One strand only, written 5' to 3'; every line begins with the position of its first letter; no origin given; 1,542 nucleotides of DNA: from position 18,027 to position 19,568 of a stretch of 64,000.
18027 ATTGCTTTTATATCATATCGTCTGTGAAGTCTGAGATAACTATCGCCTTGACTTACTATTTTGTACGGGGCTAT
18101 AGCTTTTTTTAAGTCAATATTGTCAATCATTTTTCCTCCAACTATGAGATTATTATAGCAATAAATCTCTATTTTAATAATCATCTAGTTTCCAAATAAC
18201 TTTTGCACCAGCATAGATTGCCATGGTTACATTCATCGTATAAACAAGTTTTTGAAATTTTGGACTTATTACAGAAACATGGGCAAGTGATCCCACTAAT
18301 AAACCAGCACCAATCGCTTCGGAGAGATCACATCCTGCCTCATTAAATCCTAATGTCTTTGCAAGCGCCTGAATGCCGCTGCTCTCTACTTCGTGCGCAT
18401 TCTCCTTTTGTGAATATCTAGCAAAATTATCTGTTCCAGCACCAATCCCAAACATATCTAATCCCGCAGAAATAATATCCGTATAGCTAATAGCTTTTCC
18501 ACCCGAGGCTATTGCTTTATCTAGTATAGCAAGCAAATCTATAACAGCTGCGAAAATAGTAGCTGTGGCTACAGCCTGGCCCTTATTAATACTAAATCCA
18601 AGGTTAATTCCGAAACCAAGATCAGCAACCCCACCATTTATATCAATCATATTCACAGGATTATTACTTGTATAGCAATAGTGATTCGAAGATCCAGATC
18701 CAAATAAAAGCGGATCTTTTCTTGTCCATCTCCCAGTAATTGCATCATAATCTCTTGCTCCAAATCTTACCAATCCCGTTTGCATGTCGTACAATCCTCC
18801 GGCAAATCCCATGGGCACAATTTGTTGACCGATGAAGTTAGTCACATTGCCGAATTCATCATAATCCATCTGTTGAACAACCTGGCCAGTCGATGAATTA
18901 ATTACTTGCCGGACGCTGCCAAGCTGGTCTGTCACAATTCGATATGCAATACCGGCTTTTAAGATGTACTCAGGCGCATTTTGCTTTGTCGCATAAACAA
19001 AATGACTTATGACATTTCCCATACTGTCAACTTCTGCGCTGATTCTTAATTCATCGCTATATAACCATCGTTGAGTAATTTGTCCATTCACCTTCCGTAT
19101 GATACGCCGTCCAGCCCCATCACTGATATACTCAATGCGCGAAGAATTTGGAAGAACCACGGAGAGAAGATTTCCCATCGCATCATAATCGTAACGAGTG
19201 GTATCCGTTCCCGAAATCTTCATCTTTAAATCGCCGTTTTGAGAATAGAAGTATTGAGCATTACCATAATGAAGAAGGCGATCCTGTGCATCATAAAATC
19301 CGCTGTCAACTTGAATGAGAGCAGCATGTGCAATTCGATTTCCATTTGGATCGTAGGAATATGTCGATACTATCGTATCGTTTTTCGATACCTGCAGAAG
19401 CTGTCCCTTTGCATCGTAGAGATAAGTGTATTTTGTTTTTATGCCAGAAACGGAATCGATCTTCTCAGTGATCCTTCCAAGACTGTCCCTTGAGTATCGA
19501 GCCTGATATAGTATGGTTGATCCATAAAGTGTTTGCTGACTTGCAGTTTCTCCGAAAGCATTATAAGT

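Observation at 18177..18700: C-terminal toxin domain is a hydrophobic Gly/Ala-rich module (putative membrane-disrupting toxin) behind a non-canonical Rhs cleavage motif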

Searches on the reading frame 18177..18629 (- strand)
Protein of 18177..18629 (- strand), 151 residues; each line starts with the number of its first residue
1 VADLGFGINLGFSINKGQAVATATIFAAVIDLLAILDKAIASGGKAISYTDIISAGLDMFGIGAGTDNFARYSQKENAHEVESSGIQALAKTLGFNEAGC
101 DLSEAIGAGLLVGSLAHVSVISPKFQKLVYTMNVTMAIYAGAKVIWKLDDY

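Call 7: search_protein_families(library=pfam, proteins=[window:18177-18629:-], max_evalue=1)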
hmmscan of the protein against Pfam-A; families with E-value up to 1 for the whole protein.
seq(151 aa): 0 families

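Call 8: search_protein_families(library=ncbifam, proteins=[window:18177-18629:-], max_evalue=1)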
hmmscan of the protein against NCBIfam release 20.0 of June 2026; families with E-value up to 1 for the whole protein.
seq(151 aa): 0 families

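Call 9: find_homologous_proteins(query=window:18177-18629:-, max_evalue=0.01)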
Query seq(151 aa) (151 aa): 1 proteins with E <= 0.01 among 1728 candidates.
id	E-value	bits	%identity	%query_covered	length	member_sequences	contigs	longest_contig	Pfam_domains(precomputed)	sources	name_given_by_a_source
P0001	2.9e-56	208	72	93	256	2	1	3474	PF25023.2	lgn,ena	-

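Call 12: find_encoding_contigs(protein=P0001, flank=5000)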
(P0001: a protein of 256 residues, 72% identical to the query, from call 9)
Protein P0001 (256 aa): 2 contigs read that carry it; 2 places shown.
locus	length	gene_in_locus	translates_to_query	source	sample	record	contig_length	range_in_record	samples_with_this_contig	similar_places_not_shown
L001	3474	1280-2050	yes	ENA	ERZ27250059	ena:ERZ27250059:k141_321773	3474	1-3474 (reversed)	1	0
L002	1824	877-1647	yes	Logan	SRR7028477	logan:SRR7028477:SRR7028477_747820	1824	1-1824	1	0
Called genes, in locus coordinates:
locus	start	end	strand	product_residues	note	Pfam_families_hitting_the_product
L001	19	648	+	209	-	-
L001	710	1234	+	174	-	-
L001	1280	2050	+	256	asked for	PF25023:TEN_YD-shell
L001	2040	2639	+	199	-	-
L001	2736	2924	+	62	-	PF25023:TEN_YD-shell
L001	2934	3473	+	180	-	?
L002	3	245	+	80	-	?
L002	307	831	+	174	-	-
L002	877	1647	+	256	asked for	PF25023:TEN_YD-shell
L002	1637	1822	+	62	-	?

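Call 16: search_protein_representatives(protein=window:18177-18629:-)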
Query: 151 residues. Proteins with E-value up to 0.001 (for the whole library): 3; up to 1e-10: 3; up to 1e-30: 1. The best 3 are listed.
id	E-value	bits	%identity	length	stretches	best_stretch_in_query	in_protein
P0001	9.3e-57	207.5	72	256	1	11-151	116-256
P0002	1.0e-22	97.3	47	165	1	9-151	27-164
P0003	9.9e-19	84.3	50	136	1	13-146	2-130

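Call 21: find_homologous_proteins(query=A2, max_evalue=1)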
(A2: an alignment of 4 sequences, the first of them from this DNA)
Query A2 (4 sequences) (151 aa, profile of the alignment): 3 proteins with E <= 1 among 8000 candidates.
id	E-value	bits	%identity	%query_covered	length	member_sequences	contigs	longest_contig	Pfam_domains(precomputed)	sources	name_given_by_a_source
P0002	4.3e-65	236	46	95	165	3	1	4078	-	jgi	jgi:hypothetical protein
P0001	8.5e-64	232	72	93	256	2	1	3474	PF25023.2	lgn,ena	-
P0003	4.6e-60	220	47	66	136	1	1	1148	-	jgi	jgi:hypothetical protein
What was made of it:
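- Tried and rejected: An exhaustive phmmer of 1.8 billion representatives and two word-indexed searches of 5.8 billion proteins found only 3 relatives of the tip (calls 9, 16, 21).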

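Call 23: find_encoding_contigs(protein=P0002, flank=5000)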
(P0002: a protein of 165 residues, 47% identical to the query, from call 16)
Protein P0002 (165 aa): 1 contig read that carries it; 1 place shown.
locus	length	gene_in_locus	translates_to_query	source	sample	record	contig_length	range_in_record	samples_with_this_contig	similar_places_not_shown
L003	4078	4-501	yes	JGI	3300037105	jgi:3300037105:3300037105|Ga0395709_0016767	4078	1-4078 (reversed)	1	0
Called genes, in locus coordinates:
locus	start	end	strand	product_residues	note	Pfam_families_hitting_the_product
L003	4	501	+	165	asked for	-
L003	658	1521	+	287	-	-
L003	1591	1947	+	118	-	-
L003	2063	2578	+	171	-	PF20226:DUF6585 (weak)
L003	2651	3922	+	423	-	PF00872:Transposase_mut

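Call 24: find_encoding_contigs(protein=P0003, flank=5000)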
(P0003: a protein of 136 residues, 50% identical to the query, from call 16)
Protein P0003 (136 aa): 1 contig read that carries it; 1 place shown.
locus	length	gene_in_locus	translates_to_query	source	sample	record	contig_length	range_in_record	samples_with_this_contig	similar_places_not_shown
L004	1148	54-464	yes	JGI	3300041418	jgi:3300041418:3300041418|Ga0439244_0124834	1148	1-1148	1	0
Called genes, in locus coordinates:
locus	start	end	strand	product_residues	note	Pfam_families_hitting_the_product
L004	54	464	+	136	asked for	-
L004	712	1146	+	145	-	?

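Call 28: predict_structure(alignment_id=A2)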
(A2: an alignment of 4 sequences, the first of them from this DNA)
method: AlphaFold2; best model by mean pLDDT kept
length: 151 residues; sequences in the alignment: 4
mean_pLDDT: 44.7   pTM: 0.42
mean pLDDT of the five models: 44.7, 44.4, 42.2, 40.6, 40.0
residues with pLDDT >= 90: 0; 70-90: 1; 50-70: 61; < 50: 89
segments of 3 or more residues with pLDDT < 50: 1-14, 77-151
pLDDT, mean of each block of 10 residues (from residue 1): 26 47 56 60 64 58 58 51 45 40 32 31 37 38 29 31
secondary structure, 60 per line:
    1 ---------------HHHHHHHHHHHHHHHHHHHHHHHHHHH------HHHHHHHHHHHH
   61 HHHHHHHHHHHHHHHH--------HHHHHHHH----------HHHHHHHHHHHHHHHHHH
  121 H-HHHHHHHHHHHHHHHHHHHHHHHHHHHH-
elements in order: H16-42 H49-76 H85-92 H103-121 H123-150
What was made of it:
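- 18177..18590 (-): Conserved toxin-tip domain (residues 2752-2889, 138 aa). Predicted all-helical, about 5 helices. The AF2 secondary structure is helical, at low pLDDT (call 28).
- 18192..18317 (-): C-terminal putative helical hairpin: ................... (19 uncharged residues), loop KFQK, then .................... AF2 helices span tip residues 103-121 and 123-150 (call 28).
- On CDI ionophore five-helix-bundle toxins: The AF2 model has 5 helices but pLDDT 44.7 (call 28).
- The AF2 model is all-helical with 5 helices, at low confidence (call 28).
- Tried and rejected: AlphaFold2 with a 4-sequence alignment gave pLDDT 44.7 (call 28).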

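Call 29: search_solved_structures(query=A2, max_evalue=10, show_alignments=2)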
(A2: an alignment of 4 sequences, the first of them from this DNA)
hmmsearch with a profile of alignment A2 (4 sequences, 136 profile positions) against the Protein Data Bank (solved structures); distinct sequences matched with E-value up to 10: 1.
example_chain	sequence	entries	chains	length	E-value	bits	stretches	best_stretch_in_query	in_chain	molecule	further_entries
4mjm_A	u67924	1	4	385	0.46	13.9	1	61-116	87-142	Inosine-5'-monophosphate dehydrogenase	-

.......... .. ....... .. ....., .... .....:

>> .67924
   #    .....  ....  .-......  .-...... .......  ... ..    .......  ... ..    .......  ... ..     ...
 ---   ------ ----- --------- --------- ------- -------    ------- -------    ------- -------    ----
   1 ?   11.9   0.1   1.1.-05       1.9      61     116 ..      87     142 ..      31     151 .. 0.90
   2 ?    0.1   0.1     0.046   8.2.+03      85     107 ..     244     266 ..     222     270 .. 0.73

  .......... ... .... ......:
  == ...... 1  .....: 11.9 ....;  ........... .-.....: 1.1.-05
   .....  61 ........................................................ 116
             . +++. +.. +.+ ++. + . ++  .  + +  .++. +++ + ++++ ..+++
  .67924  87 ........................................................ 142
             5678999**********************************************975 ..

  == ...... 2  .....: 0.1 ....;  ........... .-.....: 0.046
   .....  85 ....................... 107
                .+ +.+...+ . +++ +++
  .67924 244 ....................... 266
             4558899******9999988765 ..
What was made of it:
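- On Tse5-CT-like pore-forming Rhs tips: The tip profile against all PDB sequences found only a chance hit (call 29).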

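Call 30: search_protein_families(library=pfam, alignment_id=A2, max_evalue=10)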
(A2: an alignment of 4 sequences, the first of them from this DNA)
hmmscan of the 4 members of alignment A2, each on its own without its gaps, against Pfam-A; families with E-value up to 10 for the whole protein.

A. member 1, seq(151 aa): 0 families

B. families by the number of members that match (of 4 scanned): 4 families
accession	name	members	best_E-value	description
PF07495.19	Y_Y_Y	1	0.081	Y_Y_Y domain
PF13730.12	HTH_36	1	0.14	Helix-turn-helix domain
PF00523.23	Fusion_gly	1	0.31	Fusion glycoprotein F0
PF11021.13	DUF2613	1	3.8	Protein of unknown function (DUF2613)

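Call 48: find_related_loci(query=A2, collection=metagenome_contigs, flank=3000)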
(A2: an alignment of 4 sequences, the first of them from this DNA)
Query A2 (151 aa) in metagenome_contigs; peptide patterns used: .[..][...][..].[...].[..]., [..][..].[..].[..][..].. (x = any residue, [..] = any of these).
304 stretches matched a pattern; 1 encode a relative of the query (tblastn E <= 1e-3); 1 distinct loci.
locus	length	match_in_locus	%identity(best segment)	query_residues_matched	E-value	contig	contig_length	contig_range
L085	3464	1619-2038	72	12-151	2e-59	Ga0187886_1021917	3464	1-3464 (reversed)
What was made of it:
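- Tried and rejected: A metagenome DNA scan with the 4-sequence profile added only another copy of the P0001 locus (call 48).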

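Call 53: fold_search(model_id=the predicted structure, library=pdb)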
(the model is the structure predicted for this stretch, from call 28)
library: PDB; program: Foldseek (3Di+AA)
matches with E <= 10: 210; with E <= 0.001: 0
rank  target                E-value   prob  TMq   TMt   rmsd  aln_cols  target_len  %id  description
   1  6m6u_I                4.9e-01  0.72  0.43  0.50   9.3       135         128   14  Crystal structure the toxin-antitoxin MntA-HpeT mutant-D39ED41E (released 2020-09-30)
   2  6m6u_D                6.5e-01  0.69  0.43  0.49   9.8       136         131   14  Crystal structure the toxin-antitoxin MntA-HpeT mutant-D39ED41E (released 2020-09-30)
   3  6m6w_B                7.6e-01  0.60  0.41  0.45  10.9       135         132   12  Crystal structure the toxin-antitoxin MntA-HpeT mutant-Y104A (released 2020-09-30)
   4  7p3r_A                7.6e-01  0.54  0.36  0.18  35.1       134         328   15  Helical structure of the toxin MakA from Vibrio cholera (released 2022-02-23)
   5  8hhl_A                8.0e-01  0.66  0.34  0.10   6.9        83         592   19  Cryo-EM structure of the Cas12m2-crRNA-target DNA full R-loop complex (released 2023-04-12)
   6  7bxo_G                8.5e-01  0.60  0.42  0.47   9.6       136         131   11  Crystal structure of the toxin-antitoxin with AMP-PNP (released 2020-09-30)
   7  5yep_B                9.5e-01  0.51  0.39  0.44   9.6       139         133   11  Crystal structure of SO_3166-SO_3165 from Shewanella oneidensis (released 2018-03-28)
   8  4k0d_A                1.0e+00  0.25  0.31  0.33  14.7       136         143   12  Periplasmic sensor domain of sensor histidine kinase, Adeh_2942 (released 2013-06-12)
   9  6w6x_A                1.4e+00  0.35  0.35  0.41  10.8       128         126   12  Crystal Structure of ABLE Apo-protein (released 2020-08-26)
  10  9cte                  1.5e+00  0.35  0.32  0.42  10.5       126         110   10  De novo design of protein catalysts for new-to-nature reactions (released 2025-05-07)
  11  7xa1                  1.5e+00  0.11  0.26  0.27  14.7       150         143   11  Thermotoga maritima ferritin variant-Tm-E(S111Y) (released 2023-03-22)
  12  6m6w_D                1.5e+00  0.47  0.43  0.49   8.5       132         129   14  Crystal structure the toxin-antitoxin MntA-HpeT mutant-Y104A (released 2020-09-30)
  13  6m6w_G                1.5e+00  0.44  0.41  0.47   9.2       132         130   12  Crystal structure the toxin-antitoxin MntA-HpeT mutant-Y104A (released 2020-09-30)
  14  7bxo_D                1.5e+00  0.44  0.44  0.50   8.7       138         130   14  Crystal structure of the toxin-antitoxin with AMP-PNP (released 2020-09-30)
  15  8hcr_G                1.5e+00  0.21  0.35  0.29  11.0       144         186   14  Cryo-EM structure of the Mycobacterium tuberculosis cytochrome bcc:aa3 supercomplex and a novel inhibitor targeting su (released 2023-05-03)
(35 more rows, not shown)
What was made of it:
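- Tried and rejected: I rejected these hits as meaningless (call 53).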

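Call 73: search_protein_families(library=phrogs, proteins=[window:18177-18629:-], max_evalue=1)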
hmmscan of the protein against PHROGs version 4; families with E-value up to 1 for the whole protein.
seq(151 aa): 1 family
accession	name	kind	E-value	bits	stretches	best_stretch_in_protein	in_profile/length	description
phrog_20298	-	unknown function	0.15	13.2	1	8-35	12-39/63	-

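Call 76: search_dna_similar(query=window:18177-18590:-, collection=plasmids, mode=protein, max_evalue=1, max_rows=10)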
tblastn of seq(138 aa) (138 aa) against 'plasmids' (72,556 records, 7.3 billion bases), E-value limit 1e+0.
No match.

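Call 77: search_dna_similar(query=window:18177-18590:-, collection=phages, mode=protein, max_evalue=1, max_rows=10)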
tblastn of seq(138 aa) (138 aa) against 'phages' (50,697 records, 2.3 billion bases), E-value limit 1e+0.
No match.
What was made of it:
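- Tried and rejected: Plasmids and phages. tblastn of the tip found no match (calls 76, 77).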

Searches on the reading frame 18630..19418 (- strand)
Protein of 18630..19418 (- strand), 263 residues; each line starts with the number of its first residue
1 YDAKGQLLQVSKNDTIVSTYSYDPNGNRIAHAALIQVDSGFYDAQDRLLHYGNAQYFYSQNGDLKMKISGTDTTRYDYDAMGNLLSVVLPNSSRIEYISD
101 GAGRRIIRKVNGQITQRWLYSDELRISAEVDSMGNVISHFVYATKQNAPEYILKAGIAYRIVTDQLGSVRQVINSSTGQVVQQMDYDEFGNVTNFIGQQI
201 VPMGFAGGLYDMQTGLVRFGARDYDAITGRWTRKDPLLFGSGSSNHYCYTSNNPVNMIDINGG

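Call 37: find_related_loci(query=window:18630-19418:-, collection=genome_contigs, flank=3000)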
Query seq(263 aa) (263 aa) in genome_contigs; peptide patterns used: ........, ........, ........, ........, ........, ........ (x = any residue, [..] = any of these).
419 stretches matched a pattern; 243 encode a relative of the query (tblastn E <= 1e-3); the best 80 are kept; 79 distinct loci.
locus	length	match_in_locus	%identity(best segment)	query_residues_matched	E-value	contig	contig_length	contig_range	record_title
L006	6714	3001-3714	91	25-262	9e-146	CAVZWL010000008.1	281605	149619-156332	MAG: Ignavibacteriota bacterium isolate MFD01476.bin.2.1 genome assembly, contig: contig_31734, whole genome shotgun seq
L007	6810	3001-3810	77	1-262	2e-139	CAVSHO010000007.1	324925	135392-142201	MAG: Ignavibacteriota bacterium isolate MFD01476.bin.2.68 genome assembly, contig: contig_21023, whole genome shotgun se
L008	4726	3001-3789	78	1-263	4e-143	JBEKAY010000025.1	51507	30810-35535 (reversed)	MAG: Bacteroidota bacterium isolate SPRUCE 123 SPRUCE_123_25, whole genome shotgun sequence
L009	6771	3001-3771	59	1-259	6e-98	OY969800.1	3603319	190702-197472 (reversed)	MAG: uncultured Bacteroidetes bacterium isolate MFD01476.bin.1.32 genome assembly, chromosome: 1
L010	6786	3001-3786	55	1-262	2e-94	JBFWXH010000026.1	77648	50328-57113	MAG: Candidatus Binatia bacterium isolate CA_2019_TPBS_136 NODE_2470_length_77648_cov_7.331678_TPBS, whole genome shotgu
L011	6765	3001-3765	56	1-262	8e-93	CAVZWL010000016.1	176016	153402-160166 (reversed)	MAG: Ignavibacteriota bacterium isolate MFD01476.bin.2.1 genome assembly, contig: contig_46336, whole genome shotgun seq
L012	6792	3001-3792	54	1-262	1e-89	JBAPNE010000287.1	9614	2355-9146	MAG: Candidatus Kryptoniota bacterium isolate MFD01124_ilm_asm_bin8 k127_66725, whole genome shotgun sequence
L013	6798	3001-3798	52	1-262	5e-87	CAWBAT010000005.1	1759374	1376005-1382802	MAG: uncultured Acidimicrobiia bacterium isolate MFD02979.bin.1.148 genome assembly, contig: contig_58684, whole genome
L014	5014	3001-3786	51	1-262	4e-84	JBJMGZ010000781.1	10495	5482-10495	MAG: Thermoanaerobaculia bacterium isolate 12C18O_48h_100_P16_coass_bin_34 k141_648314, whole genome shotgun sequence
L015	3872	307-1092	50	1-262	4e-83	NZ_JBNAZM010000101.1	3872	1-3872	Arhodomonas sp. AD133 AD138_contig_101, whole genome shotgun sequence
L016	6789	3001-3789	52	1-262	2e-82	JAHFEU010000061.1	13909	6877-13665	MAG: Nitrospirae bacterium isolate nzgw276 NODE_1523_length_13910_cov_4.107549, whole genome shotgun sequence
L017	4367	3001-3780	51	1-262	3e-82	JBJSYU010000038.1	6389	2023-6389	MAG: Candidatus Methylumidiphilus sp. isolate samp_4434_semibin_86 samp_4434_130717, whole genome shotgun sequence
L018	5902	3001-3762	49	1-262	2e-81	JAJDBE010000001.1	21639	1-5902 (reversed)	MAG: Nitrospinaceae bacterium isolate OFTM6 OFTM6_0, whole genome shotgun sequence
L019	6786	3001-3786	50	1-262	2e-81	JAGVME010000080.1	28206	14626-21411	MAG: Gammaproteobacteria bacterium isolate SW_26 c_000000022892, whole genome shotgun sequence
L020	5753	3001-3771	49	1-259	3e-80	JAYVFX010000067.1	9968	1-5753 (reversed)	MAG: Deltaproteobacteria bacterium isolate GL45_Down_concoct_107 GL45_Down_concoct_107_66, whole genome shotgun sequence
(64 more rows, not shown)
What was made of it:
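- Closest known: Bacterial teneurin-like proteins. Different: The host is probably Ignavibacteriota, a diderm (call 37).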
